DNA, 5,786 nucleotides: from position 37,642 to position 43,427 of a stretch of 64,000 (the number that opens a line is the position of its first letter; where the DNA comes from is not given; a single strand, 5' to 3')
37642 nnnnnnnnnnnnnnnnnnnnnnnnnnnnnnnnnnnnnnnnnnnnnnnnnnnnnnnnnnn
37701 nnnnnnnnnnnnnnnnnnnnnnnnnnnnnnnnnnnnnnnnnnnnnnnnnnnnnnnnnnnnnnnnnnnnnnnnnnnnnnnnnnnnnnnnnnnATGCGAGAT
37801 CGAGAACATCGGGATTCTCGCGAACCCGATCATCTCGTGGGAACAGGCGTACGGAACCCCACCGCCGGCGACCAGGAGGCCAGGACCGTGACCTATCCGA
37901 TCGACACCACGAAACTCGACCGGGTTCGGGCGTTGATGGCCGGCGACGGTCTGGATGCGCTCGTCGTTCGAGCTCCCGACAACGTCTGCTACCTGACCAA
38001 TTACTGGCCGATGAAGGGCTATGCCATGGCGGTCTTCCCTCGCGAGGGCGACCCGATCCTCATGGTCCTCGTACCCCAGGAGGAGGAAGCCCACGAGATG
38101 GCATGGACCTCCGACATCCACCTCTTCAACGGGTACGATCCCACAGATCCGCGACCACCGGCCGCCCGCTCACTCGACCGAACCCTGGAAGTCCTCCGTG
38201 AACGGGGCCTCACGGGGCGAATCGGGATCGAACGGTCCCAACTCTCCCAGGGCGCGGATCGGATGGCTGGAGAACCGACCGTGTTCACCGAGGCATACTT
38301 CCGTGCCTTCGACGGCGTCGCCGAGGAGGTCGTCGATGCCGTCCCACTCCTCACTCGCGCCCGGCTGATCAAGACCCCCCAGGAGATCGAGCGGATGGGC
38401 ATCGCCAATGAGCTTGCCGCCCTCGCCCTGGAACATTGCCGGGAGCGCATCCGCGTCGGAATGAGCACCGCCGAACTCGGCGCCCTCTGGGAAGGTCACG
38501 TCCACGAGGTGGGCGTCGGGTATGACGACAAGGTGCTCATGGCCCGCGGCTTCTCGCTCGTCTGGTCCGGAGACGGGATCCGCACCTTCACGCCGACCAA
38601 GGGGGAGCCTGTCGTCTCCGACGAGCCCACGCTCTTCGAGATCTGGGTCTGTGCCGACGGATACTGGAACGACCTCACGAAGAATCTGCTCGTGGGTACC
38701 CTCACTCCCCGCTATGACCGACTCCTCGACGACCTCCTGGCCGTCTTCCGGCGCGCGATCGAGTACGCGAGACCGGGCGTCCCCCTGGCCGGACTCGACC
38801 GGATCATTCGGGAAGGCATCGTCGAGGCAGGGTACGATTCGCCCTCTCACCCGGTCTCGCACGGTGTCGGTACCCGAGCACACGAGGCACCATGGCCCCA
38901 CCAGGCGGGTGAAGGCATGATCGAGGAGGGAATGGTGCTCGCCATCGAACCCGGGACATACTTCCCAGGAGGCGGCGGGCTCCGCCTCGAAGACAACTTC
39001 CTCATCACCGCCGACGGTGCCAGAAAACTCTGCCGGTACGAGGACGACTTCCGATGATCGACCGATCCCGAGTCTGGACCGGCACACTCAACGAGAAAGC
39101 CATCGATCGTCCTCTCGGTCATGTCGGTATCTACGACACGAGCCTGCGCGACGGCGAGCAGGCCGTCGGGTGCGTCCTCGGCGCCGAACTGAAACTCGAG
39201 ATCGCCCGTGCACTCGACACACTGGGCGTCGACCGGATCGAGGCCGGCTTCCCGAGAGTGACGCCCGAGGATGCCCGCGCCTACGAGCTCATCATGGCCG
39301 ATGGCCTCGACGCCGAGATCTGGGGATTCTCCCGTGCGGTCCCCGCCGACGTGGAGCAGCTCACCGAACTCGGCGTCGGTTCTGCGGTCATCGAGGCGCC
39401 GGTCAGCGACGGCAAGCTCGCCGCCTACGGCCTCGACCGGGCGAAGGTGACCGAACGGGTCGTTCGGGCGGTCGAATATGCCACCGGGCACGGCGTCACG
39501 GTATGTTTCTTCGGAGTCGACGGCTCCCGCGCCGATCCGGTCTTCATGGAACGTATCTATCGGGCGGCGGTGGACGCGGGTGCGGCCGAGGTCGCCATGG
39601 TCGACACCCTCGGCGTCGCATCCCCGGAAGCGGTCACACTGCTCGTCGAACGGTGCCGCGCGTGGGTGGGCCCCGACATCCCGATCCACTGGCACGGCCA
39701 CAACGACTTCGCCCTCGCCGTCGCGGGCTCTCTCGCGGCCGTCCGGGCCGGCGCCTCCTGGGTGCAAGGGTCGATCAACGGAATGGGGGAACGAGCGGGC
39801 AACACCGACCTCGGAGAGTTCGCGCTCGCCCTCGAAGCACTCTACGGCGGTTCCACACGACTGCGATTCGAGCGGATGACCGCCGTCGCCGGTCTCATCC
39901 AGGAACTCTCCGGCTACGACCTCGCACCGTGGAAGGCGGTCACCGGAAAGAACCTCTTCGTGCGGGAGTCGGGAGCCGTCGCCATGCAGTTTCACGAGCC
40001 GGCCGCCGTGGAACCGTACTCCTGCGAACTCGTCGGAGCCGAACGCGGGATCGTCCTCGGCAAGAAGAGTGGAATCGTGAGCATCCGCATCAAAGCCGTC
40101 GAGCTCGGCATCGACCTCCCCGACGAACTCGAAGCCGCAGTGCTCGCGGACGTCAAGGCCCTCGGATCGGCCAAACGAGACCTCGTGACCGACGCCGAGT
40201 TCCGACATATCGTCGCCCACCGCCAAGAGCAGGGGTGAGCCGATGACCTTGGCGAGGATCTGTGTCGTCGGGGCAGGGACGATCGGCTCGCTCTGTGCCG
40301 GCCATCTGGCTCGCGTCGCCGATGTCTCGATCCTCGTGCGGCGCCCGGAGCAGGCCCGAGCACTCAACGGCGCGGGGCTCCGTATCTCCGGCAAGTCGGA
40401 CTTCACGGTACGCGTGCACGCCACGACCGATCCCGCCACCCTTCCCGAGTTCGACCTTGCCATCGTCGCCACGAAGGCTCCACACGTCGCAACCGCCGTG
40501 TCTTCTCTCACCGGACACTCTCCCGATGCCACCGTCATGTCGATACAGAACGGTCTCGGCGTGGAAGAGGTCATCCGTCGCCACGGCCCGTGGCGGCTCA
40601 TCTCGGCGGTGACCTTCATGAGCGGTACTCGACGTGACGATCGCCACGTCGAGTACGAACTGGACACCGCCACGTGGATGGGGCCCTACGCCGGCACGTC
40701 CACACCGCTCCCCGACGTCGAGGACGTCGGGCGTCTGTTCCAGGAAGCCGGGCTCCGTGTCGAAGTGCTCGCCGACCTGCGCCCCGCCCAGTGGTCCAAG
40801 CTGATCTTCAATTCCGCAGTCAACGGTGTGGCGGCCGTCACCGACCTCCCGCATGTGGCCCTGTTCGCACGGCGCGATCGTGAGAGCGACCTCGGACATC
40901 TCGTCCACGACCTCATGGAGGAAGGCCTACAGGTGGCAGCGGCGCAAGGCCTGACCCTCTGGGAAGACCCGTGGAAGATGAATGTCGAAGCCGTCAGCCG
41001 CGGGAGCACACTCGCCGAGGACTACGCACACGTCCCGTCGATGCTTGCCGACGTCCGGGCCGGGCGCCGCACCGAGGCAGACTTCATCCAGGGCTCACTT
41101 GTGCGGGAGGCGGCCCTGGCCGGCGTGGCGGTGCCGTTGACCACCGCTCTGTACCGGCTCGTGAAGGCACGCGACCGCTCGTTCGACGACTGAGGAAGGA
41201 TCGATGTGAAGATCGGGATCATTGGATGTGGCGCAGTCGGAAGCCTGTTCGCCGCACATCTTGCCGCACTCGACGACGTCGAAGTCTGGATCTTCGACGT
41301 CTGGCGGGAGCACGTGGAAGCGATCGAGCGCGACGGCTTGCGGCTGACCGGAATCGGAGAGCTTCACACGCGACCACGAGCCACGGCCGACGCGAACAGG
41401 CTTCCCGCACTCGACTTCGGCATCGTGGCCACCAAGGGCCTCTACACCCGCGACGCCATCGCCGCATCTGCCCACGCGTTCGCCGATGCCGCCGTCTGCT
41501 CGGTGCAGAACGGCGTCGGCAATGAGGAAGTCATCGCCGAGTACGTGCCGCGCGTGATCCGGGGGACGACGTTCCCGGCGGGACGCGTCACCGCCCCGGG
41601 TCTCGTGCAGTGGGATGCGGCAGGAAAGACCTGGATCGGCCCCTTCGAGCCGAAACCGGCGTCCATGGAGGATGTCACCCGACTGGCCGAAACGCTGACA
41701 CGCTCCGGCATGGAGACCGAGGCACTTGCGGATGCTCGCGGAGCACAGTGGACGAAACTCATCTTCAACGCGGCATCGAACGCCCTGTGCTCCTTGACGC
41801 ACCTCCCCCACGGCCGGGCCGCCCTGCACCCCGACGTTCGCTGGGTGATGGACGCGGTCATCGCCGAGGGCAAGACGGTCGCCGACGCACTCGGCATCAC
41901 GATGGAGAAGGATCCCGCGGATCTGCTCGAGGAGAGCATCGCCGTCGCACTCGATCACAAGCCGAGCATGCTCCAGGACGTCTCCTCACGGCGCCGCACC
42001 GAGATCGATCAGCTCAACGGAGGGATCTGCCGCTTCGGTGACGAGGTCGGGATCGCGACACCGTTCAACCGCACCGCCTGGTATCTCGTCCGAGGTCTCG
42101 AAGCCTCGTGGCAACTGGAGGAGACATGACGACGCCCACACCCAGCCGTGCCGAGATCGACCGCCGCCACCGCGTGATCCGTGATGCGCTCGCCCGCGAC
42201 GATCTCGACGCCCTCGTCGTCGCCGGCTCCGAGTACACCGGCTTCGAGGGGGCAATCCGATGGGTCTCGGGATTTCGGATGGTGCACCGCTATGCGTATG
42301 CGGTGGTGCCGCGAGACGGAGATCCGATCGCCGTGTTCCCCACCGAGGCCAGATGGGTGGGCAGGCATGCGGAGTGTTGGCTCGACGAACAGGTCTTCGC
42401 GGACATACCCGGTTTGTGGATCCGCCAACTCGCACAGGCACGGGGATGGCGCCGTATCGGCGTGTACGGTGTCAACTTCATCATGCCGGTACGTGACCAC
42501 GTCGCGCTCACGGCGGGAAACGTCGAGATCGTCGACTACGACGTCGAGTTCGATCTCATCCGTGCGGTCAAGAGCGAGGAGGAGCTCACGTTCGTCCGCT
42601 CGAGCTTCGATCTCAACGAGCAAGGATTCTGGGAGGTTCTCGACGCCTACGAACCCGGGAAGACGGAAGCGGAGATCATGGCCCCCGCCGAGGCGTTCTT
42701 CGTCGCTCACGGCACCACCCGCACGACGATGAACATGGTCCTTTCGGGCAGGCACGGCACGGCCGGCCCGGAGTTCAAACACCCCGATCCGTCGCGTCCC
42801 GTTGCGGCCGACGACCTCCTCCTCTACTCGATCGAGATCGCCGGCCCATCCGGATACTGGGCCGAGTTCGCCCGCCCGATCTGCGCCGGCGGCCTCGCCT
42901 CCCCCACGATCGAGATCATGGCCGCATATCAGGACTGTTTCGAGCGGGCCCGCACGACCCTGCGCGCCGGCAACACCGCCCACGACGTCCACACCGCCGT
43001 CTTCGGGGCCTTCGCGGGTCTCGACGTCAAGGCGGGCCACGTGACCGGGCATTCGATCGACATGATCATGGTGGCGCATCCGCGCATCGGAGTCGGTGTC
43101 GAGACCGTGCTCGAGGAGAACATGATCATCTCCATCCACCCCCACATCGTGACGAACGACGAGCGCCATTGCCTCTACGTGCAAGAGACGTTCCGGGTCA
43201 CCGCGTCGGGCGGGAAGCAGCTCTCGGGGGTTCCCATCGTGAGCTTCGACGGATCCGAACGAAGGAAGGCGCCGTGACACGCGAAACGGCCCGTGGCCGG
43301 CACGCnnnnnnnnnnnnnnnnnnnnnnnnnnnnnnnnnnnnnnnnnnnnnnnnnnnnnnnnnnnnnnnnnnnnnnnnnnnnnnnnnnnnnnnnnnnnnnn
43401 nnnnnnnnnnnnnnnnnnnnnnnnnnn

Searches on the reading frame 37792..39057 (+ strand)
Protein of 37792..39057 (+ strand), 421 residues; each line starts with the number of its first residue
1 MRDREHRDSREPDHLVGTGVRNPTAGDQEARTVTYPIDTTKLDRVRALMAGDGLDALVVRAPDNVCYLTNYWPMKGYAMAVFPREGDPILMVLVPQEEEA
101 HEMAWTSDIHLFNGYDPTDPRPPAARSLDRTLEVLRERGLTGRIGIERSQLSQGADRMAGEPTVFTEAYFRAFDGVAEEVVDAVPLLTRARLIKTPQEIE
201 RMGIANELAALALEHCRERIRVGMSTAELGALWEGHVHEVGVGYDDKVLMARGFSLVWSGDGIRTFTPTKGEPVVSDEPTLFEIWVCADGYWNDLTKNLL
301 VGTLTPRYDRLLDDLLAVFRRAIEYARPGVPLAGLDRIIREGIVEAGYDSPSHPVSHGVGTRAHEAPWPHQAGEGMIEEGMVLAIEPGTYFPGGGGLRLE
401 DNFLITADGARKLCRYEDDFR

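Call 71: search_protein_families(library=pfam, proteins=[window:37792-39057:+], max_evalue=0.00001)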
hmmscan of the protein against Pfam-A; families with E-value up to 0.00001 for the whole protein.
window:37792-39057:+ (421 aa): 2 families
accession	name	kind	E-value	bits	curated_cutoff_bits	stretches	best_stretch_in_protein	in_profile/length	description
PF00557.29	Peptidase_M24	-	3.7e-33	115.5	23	1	200-407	1-208/208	Metallopeptidase family M24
PF01321.24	Creatinase_N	-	4.6e-12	47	22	1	42-153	2-100/128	Creatinase/Prolidase N-terminal domain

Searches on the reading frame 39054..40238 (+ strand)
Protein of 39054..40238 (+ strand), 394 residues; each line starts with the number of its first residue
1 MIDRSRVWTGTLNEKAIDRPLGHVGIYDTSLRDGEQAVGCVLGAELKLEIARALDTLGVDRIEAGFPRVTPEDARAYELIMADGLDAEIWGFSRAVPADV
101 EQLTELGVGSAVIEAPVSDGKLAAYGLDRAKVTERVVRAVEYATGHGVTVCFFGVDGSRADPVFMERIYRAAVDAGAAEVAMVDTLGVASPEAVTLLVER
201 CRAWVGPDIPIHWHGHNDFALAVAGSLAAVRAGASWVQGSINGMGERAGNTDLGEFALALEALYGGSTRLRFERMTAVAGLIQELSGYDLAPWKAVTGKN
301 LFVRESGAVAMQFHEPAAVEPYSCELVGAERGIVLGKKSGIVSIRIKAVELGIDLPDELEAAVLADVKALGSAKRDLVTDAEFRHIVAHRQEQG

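Call 72: search_protein_families(library=pfam, proteins=[window:39054-40238:+], max_evalue=0.00001)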
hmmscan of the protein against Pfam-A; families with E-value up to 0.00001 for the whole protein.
window:39054-40238:+ (394 aa): 2 families
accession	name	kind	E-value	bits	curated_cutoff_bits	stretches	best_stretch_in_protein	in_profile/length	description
PF00682.25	HMGL-like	-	6e-59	200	29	1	24-281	2-259/260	HMGL-like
PF22617.1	HCS_D2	-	2.5e-06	28.2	27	1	296-374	1-81/82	Homocitrate synthase post-HMGL domain-like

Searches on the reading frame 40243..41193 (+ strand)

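Call 72: search_protein_families(library=pfam, proteins=[window:40243-41193:+], max_evalue=0.00001)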
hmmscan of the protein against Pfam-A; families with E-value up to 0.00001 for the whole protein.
window:40243-41193:+ (316 aa): 2 families
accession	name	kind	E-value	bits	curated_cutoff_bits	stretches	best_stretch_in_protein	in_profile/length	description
PF02558.23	ApbA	-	1.4e-28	99.9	22.2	1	6-150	1-149/150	Ketopantoate reductase PanE/ApbA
PF08546.17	ApbA_C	-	1.9e-27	96.5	22.7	1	178-310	1-124/125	Ketopantoate reductase PanE/ApbA C terminal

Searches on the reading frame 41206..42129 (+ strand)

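Call 72: search_protein_families(library=pfam, proteins=[window:41206-42129:+], max_evalue=0.00001)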
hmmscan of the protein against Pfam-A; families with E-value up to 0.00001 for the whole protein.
window:41206-42129:+ (307 aa): 2 families
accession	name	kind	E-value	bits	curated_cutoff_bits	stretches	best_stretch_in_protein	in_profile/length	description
PF02558.23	ApbA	-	7.2e-31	107.3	22.2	1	3-148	1-149/150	Ketopantoate reductase PanE/ApbA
PF08546.17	ApbA_C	-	4.2e-30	105.1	22.7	1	177-299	2-125/125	Ketopantoate reductase PanE/ApbA C terminal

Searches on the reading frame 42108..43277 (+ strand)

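Call 72: search_protein_families(library=pfam, proteins=[window:42108-43277:+], max_evalue=0.00001)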
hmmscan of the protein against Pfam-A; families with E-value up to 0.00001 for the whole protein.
window:42108-43277:+ (389 aa): 1 family
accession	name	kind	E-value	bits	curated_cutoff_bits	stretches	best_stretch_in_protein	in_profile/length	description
PF00557.29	Peptidase_M24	-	1.2e-19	71.3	23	1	164-365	4-207/208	Metallopeptidase family M24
